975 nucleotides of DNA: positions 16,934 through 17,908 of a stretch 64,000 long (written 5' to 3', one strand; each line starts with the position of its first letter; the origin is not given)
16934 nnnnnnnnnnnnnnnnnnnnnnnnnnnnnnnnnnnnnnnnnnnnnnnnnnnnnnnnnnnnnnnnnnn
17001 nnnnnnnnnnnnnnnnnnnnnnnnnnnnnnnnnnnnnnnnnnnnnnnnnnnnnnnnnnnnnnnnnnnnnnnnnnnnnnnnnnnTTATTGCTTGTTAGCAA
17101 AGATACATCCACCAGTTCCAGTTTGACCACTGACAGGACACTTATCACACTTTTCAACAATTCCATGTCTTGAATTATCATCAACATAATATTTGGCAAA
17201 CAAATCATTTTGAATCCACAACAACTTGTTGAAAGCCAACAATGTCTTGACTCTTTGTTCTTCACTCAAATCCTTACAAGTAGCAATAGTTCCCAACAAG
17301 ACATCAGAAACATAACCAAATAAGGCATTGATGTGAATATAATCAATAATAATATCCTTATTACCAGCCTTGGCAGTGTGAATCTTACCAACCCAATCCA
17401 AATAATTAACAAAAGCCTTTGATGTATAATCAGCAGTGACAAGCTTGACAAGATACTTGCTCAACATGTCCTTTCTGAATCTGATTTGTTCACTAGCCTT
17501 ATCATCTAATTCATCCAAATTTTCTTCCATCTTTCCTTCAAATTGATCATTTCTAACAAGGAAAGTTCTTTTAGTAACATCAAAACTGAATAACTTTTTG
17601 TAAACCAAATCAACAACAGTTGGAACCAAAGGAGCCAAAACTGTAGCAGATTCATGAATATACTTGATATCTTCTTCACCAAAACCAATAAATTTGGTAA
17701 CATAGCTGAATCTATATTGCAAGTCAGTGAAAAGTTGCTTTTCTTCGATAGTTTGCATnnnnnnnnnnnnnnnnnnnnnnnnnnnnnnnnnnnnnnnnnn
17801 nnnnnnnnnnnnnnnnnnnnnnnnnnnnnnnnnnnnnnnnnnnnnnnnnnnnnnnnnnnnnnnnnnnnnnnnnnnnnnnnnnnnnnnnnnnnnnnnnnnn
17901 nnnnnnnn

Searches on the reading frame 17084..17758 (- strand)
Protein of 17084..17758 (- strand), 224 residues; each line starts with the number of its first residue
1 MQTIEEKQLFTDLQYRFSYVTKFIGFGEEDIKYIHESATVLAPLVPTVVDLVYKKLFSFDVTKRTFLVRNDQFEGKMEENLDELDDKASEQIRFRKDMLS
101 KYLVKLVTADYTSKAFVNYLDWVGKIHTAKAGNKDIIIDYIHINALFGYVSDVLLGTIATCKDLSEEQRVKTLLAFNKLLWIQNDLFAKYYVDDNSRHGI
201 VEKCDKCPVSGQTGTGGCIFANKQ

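Call 82: search_protein_families(library=pfam, proteins=[window:17084-17758:-], max_evalue=0.0001)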
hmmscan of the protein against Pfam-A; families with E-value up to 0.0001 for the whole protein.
window:17084-17758:- (224 aa): 1 family
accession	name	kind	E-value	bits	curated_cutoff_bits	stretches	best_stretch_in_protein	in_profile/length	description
PF11563.14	Protoglobin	-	3.8e-40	137.9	25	1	14-196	2-157/158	Protoglobin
